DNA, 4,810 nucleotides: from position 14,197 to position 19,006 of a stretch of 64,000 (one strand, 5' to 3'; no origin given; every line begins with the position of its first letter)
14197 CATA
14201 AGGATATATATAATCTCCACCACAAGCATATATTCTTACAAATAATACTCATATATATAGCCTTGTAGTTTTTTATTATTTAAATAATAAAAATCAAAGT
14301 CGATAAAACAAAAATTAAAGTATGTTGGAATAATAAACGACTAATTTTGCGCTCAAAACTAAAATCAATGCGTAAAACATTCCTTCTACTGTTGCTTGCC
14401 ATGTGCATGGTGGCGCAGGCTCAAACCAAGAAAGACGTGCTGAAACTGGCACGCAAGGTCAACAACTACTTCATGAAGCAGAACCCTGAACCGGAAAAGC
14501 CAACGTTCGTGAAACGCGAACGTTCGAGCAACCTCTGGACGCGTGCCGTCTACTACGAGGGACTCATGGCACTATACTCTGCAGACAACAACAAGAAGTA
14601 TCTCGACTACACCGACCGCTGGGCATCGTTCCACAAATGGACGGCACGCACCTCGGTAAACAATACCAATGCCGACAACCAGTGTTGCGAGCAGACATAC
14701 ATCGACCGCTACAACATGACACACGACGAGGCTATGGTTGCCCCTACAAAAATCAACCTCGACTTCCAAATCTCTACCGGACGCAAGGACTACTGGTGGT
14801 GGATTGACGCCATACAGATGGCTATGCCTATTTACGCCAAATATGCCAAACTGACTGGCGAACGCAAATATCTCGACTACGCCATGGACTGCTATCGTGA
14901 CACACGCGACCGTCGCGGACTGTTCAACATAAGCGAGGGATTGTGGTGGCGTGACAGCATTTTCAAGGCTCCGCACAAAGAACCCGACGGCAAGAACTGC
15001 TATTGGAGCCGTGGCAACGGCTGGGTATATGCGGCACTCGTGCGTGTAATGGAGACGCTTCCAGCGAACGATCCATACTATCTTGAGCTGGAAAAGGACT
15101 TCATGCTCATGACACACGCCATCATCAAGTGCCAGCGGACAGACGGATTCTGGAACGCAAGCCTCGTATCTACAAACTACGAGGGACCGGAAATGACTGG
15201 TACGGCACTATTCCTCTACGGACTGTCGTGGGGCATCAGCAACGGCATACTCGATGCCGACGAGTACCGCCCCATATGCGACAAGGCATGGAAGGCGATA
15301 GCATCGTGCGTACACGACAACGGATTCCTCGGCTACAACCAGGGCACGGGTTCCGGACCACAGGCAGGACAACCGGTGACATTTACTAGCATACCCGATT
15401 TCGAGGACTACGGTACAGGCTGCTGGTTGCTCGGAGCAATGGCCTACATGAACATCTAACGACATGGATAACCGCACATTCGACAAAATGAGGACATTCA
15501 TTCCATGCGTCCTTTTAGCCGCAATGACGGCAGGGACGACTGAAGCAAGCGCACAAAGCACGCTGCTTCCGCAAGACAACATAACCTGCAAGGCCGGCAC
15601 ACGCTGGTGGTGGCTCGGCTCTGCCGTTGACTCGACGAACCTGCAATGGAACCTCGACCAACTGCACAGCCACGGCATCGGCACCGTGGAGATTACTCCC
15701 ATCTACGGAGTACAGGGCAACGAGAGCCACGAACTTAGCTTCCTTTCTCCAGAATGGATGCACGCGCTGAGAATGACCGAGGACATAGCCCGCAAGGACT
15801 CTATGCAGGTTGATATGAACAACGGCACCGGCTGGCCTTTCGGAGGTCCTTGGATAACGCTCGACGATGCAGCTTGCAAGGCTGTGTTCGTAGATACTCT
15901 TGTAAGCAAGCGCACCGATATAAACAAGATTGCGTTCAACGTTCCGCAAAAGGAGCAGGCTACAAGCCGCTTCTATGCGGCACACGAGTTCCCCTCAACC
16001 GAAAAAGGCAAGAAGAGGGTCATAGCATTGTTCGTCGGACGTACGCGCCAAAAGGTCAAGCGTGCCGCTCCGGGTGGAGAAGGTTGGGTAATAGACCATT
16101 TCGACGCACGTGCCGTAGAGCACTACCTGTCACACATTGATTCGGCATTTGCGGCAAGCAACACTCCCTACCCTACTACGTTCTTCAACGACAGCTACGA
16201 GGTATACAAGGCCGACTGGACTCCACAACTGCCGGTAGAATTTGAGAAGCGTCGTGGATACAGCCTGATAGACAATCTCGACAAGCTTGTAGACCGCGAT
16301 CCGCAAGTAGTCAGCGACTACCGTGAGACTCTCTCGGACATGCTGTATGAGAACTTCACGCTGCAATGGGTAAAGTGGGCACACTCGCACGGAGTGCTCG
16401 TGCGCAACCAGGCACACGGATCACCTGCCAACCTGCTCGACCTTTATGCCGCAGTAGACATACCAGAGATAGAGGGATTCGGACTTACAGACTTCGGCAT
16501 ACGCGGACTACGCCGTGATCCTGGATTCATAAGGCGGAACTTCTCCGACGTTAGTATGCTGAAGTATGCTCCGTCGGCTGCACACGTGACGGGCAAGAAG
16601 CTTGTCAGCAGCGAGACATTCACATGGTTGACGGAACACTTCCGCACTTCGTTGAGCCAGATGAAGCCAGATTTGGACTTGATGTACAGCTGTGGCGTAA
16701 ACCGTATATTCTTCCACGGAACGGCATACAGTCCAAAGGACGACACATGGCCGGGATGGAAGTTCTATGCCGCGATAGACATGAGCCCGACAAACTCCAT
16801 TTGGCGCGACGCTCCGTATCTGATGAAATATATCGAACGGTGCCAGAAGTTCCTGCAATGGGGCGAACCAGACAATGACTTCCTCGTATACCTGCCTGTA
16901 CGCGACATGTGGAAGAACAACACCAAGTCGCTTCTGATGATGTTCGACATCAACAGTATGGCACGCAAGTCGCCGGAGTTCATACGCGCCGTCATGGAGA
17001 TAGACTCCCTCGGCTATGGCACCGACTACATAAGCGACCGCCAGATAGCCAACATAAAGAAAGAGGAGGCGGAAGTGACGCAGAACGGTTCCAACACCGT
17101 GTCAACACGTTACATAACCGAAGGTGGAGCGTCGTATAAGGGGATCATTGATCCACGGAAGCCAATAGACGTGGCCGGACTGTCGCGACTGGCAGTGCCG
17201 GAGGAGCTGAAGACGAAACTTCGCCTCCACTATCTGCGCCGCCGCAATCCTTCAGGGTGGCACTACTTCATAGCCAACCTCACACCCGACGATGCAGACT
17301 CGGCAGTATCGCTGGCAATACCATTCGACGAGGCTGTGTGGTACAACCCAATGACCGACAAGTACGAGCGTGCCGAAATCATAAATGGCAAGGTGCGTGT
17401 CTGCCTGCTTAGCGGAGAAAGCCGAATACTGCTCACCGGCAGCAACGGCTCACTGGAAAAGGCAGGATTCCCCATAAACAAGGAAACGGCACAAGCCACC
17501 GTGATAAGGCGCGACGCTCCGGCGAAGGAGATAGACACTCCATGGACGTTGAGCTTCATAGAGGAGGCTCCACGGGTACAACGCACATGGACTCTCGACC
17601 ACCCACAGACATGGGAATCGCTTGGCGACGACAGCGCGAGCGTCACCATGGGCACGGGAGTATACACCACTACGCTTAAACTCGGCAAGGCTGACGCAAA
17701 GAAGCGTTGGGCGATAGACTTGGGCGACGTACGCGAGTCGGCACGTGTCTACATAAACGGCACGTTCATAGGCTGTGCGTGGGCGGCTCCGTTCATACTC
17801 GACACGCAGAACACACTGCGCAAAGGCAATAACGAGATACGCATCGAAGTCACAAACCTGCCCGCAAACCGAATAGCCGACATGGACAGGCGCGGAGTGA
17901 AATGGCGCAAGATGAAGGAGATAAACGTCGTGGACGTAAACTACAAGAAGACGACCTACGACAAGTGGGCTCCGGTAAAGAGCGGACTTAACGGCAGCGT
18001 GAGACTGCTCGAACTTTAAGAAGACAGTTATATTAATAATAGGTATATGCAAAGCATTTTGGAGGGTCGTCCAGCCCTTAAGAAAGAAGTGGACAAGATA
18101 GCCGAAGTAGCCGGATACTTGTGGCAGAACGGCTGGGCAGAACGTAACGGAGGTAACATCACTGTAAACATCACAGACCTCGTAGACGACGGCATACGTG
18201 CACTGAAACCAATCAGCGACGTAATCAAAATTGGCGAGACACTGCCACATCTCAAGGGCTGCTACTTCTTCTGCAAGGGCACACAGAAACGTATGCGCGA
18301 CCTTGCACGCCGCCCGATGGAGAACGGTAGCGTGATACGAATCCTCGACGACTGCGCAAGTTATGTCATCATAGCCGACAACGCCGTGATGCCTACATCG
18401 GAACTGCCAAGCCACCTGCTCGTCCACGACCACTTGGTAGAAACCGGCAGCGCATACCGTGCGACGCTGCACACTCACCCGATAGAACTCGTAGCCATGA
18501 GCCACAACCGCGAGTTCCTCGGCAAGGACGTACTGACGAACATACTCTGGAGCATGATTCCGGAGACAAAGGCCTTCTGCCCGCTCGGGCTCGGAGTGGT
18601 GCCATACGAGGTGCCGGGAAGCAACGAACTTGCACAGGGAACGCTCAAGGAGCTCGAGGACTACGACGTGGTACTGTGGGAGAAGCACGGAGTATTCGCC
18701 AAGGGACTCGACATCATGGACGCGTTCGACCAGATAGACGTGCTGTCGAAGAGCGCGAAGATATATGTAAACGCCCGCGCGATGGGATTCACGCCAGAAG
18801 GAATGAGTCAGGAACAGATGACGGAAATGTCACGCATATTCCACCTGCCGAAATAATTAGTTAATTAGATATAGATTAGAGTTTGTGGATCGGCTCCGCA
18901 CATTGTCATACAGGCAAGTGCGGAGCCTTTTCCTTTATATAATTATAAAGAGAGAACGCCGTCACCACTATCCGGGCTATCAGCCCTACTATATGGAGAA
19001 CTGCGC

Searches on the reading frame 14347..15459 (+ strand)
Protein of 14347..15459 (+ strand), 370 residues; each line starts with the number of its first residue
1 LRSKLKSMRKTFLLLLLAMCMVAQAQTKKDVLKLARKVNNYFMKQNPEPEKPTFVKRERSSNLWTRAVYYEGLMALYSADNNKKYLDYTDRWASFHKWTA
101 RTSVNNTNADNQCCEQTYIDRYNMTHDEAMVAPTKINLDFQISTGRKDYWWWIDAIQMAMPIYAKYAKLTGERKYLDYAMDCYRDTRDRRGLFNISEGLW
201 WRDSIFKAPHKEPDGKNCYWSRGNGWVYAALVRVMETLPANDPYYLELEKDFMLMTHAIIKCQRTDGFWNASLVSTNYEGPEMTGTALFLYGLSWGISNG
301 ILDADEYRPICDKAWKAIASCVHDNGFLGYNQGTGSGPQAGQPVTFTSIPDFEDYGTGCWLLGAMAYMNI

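Call 22: search_protein_families(library=pfam, proteins=[window:14347-15459:+])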
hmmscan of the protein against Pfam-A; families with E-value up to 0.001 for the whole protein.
window:14347-15459:+ (370 aa): 1 family
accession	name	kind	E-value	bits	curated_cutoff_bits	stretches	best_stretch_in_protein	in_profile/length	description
PF07470.19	Glyco_hydro_88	-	1.8e-79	267.7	26.6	1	35-365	2-346/352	Glycosyl Hydrolase Family 88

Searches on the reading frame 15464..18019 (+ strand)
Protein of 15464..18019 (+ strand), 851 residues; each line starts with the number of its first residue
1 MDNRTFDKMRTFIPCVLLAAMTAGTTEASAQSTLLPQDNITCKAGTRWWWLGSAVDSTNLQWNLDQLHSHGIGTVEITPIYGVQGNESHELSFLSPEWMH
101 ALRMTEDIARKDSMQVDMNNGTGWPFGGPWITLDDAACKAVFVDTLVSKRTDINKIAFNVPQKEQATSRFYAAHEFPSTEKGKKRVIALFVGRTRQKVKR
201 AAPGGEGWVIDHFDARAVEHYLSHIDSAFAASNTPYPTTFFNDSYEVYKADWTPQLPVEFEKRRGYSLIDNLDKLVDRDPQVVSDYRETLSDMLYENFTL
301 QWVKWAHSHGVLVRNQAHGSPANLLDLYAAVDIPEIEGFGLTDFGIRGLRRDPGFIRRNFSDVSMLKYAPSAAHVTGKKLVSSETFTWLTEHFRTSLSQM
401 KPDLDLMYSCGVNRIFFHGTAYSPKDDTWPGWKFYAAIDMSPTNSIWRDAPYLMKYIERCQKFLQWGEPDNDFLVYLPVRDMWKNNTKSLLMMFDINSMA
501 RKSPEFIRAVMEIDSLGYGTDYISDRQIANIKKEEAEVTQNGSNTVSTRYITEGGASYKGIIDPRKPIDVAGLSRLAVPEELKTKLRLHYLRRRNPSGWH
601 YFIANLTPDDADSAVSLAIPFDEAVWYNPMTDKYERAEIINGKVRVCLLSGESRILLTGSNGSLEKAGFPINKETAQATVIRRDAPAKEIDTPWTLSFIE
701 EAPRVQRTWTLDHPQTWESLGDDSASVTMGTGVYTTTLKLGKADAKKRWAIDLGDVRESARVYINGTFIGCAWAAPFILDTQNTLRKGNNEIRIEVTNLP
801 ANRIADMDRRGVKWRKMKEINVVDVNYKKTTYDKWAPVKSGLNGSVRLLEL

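Call 22: search_protein_families(library=pfam, proteins=[window:15464-18019:+])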
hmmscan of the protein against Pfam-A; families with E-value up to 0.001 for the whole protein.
window:15464-18019:+ (851 aa): 3 families
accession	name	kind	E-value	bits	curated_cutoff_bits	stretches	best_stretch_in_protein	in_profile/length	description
PF17132.9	Glyco_hydro_106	-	1.6e-41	143.1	29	2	181-477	239-542/743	alpha-L-rhamnosidase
PF02837.24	Glyco_hydro_2_N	-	3e-05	24.5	28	1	725-804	58-142/169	Glycosyl hydrolases family 2, sugar binding domain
PF22666.2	Glyco_hydro_2_N2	-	6.5e-05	23.5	27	1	733-819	51-139/167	Glycosyl hydrolase 2 galactose-binding domain-like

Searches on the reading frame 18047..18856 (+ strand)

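Call 22: search_protein_families(library=pfam, proteins=[window:18047-18856:+])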
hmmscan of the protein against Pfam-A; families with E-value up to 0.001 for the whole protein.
window:18047-18856:+ (269 aa): 1 family
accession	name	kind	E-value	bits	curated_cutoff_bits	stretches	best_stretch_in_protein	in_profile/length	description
PF00596.27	Aldolase_II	-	2.4e-21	76.9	22.2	1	17-241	2-183/183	Class II Aldolase and Adducin N-terminal domain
